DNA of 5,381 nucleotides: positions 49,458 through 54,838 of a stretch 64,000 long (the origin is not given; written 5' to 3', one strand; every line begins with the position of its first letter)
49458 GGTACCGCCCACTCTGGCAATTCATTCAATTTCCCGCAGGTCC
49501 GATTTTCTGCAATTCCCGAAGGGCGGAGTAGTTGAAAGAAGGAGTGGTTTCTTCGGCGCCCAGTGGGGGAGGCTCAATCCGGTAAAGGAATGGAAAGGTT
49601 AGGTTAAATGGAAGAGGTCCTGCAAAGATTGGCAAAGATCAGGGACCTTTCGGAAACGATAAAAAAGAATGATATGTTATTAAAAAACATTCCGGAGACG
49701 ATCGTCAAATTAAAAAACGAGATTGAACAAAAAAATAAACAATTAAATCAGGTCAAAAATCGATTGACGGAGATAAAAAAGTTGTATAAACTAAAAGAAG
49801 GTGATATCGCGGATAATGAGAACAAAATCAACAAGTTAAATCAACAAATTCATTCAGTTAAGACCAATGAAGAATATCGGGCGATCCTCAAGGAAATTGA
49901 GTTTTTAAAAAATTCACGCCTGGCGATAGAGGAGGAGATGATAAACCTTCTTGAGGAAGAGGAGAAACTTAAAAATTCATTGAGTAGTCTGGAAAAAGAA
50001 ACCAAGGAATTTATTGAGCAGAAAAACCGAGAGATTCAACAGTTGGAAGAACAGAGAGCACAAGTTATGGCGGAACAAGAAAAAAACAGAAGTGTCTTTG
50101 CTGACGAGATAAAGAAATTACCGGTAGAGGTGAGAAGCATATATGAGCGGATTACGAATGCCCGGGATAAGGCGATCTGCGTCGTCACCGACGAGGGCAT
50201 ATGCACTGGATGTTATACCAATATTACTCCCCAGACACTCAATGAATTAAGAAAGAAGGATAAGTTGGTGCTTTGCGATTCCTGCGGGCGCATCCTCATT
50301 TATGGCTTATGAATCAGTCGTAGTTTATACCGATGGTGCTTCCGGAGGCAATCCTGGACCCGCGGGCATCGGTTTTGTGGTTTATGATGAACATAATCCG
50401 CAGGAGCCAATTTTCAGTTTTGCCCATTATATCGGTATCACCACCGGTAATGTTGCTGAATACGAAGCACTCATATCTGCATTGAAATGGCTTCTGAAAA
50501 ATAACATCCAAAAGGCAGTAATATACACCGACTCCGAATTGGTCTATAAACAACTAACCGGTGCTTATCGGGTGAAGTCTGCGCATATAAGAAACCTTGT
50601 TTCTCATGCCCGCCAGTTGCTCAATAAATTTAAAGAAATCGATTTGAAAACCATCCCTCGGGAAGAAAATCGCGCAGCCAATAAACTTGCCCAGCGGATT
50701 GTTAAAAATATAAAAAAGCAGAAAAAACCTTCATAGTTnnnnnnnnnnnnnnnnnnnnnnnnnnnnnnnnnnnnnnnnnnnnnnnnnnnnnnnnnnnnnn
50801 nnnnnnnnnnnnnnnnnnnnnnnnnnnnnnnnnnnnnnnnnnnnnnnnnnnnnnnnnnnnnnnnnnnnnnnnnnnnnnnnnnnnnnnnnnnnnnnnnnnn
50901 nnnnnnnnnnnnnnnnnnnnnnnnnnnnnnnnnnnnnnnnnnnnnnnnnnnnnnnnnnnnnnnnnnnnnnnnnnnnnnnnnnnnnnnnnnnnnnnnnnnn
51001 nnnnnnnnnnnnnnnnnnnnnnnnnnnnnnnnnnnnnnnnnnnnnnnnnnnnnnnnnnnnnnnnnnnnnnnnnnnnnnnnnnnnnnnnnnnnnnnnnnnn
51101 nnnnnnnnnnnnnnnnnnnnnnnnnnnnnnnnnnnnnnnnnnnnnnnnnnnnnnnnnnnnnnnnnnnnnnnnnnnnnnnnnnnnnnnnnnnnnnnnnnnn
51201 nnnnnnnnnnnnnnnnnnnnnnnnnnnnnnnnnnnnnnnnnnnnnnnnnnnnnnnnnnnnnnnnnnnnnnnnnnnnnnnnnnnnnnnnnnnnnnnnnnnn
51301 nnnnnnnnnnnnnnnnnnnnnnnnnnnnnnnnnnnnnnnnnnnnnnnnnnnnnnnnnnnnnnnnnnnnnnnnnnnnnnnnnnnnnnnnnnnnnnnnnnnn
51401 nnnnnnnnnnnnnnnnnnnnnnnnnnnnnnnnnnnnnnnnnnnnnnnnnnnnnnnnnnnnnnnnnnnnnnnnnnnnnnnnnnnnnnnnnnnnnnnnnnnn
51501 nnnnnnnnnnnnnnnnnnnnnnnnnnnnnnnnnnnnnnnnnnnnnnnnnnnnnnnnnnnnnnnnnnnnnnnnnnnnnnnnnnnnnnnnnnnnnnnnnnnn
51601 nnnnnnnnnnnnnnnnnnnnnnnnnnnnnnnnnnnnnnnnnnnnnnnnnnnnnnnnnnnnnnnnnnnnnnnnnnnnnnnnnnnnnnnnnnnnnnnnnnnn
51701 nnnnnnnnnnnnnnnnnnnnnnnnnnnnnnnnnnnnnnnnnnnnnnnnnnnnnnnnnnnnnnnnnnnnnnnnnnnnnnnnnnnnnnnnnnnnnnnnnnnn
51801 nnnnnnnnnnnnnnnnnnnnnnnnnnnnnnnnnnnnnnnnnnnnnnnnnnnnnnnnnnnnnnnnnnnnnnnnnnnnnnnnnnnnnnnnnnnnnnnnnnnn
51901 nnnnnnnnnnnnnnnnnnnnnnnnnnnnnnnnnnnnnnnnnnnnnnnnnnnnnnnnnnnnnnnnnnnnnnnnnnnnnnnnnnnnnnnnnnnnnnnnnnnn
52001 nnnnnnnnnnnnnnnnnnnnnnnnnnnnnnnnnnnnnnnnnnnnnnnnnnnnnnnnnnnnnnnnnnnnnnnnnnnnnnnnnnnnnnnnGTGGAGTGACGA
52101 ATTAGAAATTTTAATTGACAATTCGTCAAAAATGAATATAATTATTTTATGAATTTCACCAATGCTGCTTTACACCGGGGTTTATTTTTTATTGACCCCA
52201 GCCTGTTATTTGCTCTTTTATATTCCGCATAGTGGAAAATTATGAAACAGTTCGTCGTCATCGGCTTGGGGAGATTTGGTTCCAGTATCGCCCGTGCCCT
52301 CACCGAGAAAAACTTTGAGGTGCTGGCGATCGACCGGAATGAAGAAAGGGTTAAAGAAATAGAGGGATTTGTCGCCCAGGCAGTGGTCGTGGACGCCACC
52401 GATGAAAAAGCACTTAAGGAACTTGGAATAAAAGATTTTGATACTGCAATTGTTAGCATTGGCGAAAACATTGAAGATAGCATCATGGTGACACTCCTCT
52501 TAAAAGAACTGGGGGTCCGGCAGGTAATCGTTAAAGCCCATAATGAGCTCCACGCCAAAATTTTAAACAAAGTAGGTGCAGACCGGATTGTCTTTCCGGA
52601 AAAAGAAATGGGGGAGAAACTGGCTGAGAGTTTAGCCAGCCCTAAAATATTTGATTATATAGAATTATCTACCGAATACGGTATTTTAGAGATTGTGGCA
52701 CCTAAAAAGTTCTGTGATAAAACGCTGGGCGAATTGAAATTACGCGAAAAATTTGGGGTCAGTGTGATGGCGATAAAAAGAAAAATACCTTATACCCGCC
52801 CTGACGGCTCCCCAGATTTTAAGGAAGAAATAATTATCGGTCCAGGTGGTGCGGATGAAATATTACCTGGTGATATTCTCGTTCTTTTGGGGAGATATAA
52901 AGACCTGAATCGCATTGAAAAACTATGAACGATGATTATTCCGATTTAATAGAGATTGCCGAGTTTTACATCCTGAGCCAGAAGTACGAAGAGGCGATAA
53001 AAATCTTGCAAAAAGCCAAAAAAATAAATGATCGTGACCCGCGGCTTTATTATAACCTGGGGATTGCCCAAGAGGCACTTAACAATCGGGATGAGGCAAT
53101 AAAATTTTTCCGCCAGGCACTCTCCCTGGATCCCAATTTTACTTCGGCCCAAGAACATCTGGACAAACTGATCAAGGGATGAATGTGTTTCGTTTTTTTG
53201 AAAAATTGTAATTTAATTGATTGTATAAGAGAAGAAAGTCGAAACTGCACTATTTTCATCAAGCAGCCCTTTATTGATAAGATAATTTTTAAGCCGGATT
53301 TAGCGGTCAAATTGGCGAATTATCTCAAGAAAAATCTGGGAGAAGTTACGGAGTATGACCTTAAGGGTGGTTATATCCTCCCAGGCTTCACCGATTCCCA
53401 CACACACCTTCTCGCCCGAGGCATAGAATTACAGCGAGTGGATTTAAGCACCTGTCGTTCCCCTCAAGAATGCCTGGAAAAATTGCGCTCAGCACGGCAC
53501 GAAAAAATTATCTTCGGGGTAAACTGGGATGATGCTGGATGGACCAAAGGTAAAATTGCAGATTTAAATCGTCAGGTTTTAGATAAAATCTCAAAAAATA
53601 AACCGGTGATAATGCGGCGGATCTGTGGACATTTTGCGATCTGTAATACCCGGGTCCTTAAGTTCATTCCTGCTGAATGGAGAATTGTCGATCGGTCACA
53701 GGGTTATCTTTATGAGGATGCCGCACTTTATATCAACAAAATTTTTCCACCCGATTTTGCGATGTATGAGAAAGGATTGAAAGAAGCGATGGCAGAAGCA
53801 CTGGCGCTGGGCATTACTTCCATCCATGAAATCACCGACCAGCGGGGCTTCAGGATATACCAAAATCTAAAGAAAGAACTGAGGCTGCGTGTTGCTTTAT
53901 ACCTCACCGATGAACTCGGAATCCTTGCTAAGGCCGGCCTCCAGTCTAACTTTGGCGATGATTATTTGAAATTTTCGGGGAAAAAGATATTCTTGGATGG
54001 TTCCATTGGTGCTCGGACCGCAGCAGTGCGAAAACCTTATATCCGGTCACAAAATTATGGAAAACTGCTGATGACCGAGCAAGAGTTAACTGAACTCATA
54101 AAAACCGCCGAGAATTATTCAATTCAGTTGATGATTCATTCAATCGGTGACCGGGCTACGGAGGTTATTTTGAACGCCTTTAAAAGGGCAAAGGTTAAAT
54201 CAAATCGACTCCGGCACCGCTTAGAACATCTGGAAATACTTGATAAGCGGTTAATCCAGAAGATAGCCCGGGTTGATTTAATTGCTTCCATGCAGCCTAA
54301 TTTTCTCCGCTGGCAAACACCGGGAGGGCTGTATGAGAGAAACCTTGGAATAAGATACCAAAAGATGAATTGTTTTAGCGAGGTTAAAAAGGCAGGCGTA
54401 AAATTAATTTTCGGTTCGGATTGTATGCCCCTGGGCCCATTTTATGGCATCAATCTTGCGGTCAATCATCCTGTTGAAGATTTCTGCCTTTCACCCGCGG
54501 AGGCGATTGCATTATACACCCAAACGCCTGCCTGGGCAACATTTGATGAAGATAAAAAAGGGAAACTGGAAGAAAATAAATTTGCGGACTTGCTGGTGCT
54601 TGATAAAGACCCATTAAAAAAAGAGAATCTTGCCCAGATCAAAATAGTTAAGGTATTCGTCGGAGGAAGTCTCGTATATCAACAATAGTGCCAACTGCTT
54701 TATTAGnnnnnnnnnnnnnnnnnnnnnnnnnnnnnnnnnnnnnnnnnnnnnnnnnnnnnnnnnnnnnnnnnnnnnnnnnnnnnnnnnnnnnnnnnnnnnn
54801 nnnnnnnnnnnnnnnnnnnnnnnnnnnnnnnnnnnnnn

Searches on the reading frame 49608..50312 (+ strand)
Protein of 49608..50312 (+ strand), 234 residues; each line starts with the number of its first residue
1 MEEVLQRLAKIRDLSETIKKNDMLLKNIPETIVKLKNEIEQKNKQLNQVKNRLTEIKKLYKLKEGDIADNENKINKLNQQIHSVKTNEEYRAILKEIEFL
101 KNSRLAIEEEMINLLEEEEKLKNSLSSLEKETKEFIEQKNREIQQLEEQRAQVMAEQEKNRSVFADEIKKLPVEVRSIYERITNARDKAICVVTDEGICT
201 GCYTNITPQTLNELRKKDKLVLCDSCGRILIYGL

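Call 8: search_protein_families(library=pfam, proteins=[window:49608-50312:+], max_evalue=0.001)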
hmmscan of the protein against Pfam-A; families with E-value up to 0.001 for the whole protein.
window:49608-50312:+ (234 aa): 2 families
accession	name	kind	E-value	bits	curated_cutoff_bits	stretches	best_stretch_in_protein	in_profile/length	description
PF02591.20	Zn_ribbon_9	-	4.1e-14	52.8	29.1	1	199-230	2-33/33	C4-type zinc ribbon domain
PF24481.2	CT398_CC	-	8.3e-07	29.5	27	1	30-184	22-177/180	CT398-like coiled coil hairpin domain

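Call 32: search_protein_families(library=ncbifam, proteins=[window:49608-50312:+], max_evalue=0.001)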
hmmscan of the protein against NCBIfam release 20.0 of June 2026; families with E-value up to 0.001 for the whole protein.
window:49608-50312:+ (234 aa): 5 families
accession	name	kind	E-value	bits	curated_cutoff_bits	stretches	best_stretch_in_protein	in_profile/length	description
NF047363.1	Zn_ribbon_CdsZ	equivalog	1.9e-20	73.4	275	1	2-231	2-231/251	zinc ribbon domain regulatory protein CdsZ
TIGR02169.1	SMC_prok_A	equivalog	5.3e-06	24.4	729.4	1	9-188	316-492/1165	chromosome segregation protein SMC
TIGR02168.1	SMC_prok_B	equivalog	8.8e-06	23.7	567.35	1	9-183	763-934/1181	chromosome segregation protein SMC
NF041034.1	Rad50_Sulf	equivalog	7.5e-05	20.8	1000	1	9-152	566-705/872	DNA double-strand break repair ATPase Rad50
NF003034.1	PRK03918.1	equivalog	0.00037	18.6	700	1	2-185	203-384/878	DNA double-strand break repair ATPase Rad50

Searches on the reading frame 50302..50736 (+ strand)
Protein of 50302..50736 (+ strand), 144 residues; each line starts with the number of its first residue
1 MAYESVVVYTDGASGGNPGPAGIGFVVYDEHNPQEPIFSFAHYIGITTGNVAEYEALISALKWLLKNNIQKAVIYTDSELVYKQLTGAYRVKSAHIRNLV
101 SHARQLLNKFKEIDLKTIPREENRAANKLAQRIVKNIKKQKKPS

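Call 8: search_protein_families(library=pfam, proteins=[window:50302-50736:+], max_evalue=0.001)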
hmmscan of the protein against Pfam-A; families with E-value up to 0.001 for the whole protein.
window:50302-50736:+ (144 aa): 2 families
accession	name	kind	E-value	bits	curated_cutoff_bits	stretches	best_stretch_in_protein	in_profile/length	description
PF13456.12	RVT_3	-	1.5e-21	77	21.6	1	10-132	2-122/123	Reverse transcriptase-like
PF00075.30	RNase_H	-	6.9e-16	59.1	25.8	1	4-118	2-108/141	RNase H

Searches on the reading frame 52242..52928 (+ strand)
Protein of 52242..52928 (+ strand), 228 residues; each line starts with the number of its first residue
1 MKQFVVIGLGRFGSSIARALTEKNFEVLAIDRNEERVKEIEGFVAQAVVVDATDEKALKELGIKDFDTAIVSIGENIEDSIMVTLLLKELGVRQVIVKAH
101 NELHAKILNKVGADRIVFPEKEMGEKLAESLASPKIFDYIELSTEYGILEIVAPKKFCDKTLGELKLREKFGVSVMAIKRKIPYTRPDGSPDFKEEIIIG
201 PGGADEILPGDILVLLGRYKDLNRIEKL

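Call 9: search_protein_families(library=pfam, proteins=[window:52242-52928:+], max_evalue=0.001)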
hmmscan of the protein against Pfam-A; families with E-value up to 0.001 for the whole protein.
window:52242-52928:+ (228 aa): 12 families
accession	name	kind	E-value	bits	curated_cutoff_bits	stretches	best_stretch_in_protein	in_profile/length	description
PF02254.24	TrkA_N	-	5.7e-32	110.9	23.8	1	4-119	1-116/116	TrkA-N domain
PF02080.26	TrkA_C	-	4.2e-13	49.4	27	1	149-228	4-69/71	TrkA-C domain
PF03435.24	Sacchrp_dh_NADP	-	8.5e-07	29.8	25.1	1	5-73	2-75/129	Saccharopine dehydrogenase NADP binding domain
PF03446.21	NAD_binding_2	-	2.5e-06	28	21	1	5-97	3-90/161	NAD binding domain of 6-phosphogluconate dehydrogenase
PF00107.32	ADH_zinc_N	-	2.7e-06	27.8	31.8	0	81-129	4-52/129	Zinc-binding dehydrogenase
PF13460.12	NAD_binding_10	-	1.2e-05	25.7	27.2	1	10-96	4-94/184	NAD(P)H-binding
PF03807.23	F420_oxidored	-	2.8e-05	25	21.6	1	5-45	3-45/94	NADP oxidoreductase coenzyme F420-dependent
PF05368.20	NmrA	-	7.8e-05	22.8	27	1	6-131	7-137/298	NmrA-like family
PF01488.26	Shikimate_DH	-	9.4e-05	23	24.3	1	2-74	13-84/138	Shikimate / quinate 5-dehydrogenase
PF02737.24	3HCDH_N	-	0.00018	21.9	22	1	5-48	3-46/180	3-hydroxyacyl-CoA dehydrogenase, NAD binding domain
PF01210.29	NAD_Gly3P_dh_N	-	0.00019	21.9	23.1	1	5-41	3-39/158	NAD-dependent glycerol-3-phosphate dehydrogenase N-terminus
PF02826.25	2-Hacid_dh_C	-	0.00084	19.2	25.1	0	2-44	37-79/178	D-isomer specific 2-hydroxyacid dehydrogenase, NAD binding domain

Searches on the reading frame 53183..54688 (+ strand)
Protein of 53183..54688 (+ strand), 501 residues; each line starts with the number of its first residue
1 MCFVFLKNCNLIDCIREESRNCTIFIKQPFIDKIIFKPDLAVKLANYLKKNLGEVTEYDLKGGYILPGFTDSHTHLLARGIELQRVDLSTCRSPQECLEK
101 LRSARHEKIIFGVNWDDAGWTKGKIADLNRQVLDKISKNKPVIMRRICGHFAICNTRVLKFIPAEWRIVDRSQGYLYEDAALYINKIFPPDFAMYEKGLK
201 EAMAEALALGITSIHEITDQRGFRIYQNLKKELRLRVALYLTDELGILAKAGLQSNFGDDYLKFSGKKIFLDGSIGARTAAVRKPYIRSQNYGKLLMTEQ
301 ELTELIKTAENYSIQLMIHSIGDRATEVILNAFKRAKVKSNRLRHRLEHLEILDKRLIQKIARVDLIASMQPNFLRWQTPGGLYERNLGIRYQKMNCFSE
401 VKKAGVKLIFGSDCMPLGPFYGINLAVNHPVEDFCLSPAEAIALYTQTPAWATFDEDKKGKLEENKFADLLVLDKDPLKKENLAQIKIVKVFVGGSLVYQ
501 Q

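Call 9: search_protein_families(library=pfam, proteins=[window:53183-54688:+], max_evalue=0.001)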
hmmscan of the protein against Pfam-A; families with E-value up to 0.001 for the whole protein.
window:53183-54688:+ (501 aa): 2 families
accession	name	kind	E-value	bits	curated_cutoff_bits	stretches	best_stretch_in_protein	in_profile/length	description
PF07969.17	Amidohydro_3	-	4e-74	251.2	29.7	1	57-499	2-472/472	Amidohydrolase family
PF01979.26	Amidohydro_1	-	4.9e-15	56.1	25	1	291-498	135-345/345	Amidohydrolase family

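Call 32: search_protein_families(library=ncbifam, proteins=[window:53183-54688:+], max_evalue=0.001)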
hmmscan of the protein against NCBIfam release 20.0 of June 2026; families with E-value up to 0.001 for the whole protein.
window:53183-54688:+ (501 aa): 8 families
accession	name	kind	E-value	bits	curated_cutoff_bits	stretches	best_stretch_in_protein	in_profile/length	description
NF051886.1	XaaProDiPepCaul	equivalog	9.9e-11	41.3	500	1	393-493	295-391/398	Xaa-Pro dipeptidase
TIGR01224.1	hutI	equivalog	2.9e-10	39.5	298.15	1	400-476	277-354/377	imidazolonepropionase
NF011990.0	PRK15446.2-6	subfamily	3.3e-09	35.9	233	1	438-500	328-384/390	alpha-D-ribose 1-methylphosphonate 5-triphosphate diphosphatase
TIGR02318.1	phosphono_phnM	equivalog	8.7e-06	24.9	390.55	0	400-498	287-375/376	phosphonate metabolism protein PhnM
TIGR01178.1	ade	equivalog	1.9e-05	23.3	472.5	0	5-76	3-59/552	adenine deaminase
NF006689.0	PRK09237.1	equivalog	0.00019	20.1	371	0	5-79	6-69/383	amidohydrolase/deacetylase family metallohydrolase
NF005759.0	PRK07583.1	equivalog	0.00031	19.5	403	0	49-76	57-84/438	cytosine deaminase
NF006679.0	PRK09228.1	subfamily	0.00084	18.2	351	0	47-76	49-79/433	guanine deaminase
